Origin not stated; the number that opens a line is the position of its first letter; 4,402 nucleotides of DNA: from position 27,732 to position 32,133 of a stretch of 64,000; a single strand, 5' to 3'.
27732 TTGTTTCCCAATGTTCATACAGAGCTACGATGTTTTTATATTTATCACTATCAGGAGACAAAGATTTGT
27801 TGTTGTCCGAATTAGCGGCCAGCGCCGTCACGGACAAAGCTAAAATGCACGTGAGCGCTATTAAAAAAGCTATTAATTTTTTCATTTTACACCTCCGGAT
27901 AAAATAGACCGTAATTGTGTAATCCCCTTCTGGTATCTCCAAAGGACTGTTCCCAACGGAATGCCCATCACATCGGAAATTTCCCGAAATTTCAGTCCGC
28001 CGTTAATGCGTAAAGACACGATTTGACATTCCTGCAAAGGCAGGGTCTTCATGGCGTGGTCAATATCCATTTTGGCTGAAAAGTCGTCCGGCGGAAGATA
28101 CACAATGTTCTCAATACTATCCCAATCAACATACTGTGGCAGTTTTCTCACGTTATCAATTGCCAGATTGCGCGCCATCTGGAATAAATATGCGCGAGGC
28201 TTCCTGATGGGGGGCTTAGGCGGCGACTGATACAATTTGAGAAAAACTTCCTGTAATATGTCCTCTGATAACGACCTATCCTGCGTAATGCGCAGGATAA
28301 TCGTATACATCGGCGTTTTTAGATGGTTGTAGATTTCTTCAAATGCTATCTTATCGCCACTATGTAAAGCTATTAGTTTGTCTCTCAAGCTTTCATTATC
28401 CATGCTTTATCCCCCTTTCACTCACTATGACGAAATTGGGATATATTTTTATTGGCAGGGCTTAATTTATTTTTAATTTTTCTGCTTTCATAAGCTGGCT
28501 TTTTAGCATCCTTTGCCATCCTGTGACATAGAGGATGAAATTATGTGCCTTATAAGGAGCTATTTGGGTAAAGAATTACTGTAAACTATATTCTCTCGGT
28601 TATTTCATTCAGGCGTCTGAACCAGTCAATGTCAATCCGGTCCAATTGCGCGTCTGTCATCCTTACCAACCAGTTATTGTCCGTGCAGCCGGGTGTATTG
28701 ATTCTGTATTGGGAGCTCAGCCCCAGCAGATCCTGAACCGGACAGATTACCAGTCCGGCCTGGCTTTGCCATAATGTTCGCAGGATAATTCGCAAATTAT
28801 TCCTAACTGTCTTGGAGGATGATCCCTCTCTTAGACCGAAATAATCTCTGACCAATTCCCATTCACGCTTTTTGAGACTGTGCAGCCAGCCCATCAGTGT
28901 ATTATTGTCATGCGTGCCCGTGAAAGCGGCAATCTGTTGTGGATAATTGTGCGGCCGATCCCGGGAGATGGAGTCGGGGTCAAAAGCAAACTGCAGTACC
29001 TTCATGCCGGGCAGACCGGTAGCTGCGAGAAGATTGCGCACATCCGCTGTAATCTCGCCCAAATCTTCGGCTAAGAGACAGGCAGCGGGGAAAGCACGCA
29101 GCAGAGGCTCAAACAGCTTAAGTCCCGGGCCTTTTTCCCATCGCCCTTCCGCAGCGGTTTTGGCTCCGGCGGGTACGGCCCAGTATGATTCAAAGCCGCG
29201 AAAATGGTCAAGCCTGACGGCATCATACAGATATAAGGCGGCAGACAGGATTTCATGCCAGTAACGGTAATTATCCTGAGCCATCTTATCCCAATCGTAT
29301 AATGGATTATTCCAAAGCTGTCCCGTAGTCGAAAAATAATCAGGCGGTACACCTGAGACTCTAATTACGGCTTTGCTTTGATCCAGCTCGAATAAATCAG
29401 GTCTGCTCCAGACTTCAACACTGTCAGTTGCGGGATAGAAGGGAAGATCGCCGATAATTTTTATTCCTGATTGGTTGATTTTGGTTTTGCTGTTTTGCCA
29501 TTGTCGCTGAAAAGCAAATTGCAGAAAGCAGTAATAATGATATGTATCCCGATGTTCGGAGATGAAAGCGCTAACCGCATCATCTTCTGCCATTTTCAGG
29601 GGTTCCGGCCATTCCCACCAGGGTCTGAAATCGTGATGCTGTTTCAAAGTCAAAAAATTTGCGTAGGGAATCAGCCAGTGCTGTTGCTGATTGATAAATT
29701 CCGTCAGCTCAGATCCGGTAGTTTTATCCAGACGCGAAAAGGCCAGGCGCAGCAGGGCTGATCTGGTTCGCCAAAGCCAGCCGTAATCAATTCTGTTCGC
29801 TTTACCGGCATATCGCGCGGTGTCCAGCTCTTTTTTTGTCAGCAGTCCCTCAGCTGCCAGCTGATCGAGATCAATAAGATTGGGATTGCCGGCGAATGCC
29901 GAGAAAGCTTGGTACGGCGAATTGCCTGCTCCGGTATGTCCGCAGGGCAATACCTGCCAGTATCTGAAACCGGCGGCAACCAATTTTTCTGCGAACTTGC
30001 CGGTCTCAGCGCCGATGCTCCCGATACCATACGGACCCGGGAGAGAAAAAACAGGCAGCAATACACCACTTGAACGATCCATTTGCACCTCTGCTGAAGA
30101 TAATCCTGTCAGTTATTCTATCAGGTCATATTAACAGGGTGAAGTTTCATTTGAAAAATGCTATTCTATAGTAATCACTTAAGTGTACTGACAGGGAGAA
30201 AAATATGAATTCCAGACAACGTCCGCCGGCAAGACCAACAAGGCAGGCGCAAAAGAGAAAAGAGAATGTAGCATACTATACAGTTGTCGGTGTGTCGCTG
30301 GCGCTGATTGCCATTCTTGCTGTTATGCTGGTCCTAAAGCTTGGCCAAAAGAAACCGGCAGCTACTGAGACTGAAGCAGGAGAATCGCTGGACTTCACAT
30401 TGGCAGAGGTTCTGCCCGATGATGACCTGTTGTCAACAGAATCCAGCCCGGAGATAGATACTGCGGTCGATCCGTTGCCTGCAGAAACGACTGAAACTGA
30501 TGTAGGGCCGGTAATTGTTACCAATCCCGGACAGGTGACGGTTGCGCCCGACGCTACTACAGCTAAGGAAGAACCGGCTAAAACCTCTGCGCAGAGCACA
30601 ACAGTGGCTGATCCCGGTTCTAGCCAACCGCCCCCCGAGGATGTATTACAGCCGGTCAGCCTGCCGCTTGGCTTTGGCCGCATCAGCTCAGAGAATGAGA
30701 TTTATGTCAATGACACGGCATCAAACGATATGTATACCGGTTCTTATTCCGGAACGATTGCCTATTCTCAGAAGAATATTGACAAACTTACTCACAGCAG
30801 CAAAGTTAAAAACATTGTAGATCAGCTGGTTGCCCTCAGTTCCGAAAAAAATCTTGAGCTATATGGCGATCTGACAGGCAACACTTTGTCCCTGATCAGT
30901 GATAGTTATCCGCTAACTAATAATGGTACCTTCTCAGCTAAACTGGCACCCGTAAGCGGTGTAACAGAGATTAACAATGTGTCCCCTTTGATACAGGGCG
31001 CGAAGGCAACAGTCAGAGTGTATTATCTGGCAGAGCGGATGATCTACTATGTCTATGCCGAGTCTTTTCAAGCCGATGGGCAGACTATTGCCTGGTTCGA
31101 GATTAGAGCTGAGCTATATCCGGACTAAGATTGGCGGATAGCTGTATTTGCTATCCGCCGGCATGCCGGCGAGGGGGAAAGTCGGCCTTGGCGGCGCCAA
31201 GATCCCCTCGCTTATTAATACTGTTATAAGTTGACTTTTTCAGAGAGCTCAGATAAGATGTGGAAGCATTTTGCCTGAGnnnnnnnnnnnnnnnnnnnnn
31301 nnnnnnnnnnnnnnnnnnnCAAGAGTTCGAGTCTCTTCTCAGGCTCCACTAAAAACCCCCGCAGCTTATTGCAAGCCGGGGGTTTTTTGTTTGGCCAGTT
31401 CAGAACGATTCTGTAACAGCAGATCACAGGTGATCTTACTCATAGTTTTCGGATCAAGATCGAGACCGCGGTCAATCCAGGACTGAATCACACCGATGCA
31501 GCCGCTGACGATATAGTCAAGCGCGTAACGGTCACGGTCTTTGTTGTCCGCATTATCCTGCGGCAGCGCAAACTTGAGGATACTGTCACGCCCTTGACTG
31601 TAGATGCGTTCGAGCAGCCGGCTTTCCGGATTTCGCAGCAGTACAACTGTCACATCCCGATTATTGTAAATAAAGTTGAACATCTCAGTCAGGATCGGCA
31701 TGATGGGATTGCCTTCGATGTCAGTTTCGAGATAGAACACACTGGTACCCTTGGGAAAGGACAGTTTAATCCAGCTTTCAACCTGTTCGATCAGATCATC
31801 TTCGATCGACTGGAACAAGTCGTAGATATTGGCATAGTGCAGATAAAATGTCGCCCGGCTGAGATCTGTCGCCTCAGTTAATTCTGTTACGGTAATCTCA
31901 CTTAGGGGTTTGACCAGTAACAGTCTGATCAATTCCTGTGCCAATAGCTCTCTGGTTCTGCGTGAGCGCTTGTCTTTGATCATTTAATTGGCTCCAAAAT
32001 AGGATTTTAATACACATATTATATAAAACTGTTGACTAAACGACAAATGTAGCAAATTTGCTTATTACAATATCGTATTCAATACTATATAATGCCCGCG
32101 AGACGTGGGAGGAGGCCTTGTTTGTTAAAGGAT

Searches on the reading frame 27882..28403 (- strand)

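Call 55: search_protein_families(library=pfam, max_evalue=0.00001, proteins=[window:27882-28403:-])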
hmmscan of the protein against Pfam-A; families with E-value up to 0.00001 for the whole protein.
window:27882-28403:- (173 aa): 3 families
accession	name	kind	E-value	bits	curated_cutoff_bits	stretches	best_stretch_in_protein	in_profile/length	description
PF04542.20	Sigma70_r2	-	3.3e-12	46.5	24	1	25-87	2-67/71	Sigma-70 region 2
PF04545.22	Sigma70_r4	-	1.1e-06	28.4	24.1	1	117-165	1-49/50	Sigma-70, region 4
PF08281.18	Sigma70_r4_2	-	4e-06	26.8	25.7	1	112-153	2-43/54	Sigma-70, region 4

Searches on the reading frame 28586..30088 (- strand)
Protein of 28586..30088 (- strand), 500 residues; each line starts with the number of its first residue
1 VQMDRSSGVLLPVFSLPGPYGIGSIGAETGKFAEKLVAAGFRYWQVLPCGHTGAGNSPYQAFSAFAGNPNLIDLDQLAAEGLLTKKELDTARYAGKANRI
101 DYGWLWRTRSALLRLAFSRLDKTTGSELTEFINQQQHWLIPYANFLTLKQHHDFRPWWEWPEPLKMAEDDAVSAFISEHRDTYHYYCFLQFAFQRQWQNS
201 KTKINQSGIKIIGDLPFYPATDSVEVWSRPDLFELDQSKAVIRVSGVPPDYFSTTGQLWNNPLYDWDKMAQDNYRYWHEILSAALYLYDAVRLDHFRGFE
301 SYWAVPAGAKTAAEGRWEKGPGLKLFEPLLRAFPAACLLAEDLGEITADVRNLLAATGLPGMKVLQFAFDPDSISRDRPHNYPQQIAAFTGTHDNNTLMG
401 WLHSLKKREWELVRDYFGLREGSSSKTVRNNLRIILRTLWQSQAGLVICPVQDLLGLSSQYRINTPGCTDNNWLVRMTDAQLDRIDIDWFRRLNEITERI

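Call 55: search_protein_families(library=pfam, max_evalue=0.00001, proteins=[window:28586-30088:-])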
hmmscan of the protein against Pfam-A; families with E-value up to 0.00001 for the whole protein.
window:28586-30088:- (500 aa): 1 family
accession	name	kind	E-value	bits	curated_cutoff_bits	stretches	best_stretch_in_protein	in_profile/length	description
PF02446.23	Glyco_hydro_77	-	2.8e-156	521.5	25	1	11-482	1-464/465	4-alpha-glucanotransferase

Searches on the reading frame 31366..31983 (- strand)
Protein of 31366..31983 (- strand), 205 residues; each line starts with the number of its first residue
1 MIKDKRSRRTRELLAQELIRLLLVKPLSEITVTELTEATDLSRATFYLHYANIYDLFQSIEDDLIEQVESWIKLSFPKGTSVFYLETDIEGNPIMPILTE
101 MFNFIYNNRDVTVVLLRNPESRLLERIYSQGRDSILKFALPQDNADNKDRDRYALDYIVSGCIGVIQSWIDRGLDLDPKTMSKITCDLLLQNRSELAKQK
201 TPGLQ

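Call 55: search_protein_families(library=pfam, max_evalue=0.00001, proteins=[window:31366-31983:-])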
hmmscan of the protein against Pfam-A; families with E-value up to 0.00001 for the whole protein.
window:31366-31983:- (205 aa): 1 family
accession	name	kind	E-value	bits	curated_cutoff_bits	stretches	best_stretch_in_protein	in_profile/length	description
PF14278.11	TetR_C_8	-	8.6e-14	51.9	26.1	1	96-189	5-101/103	Transcriptional regulator C-terminal region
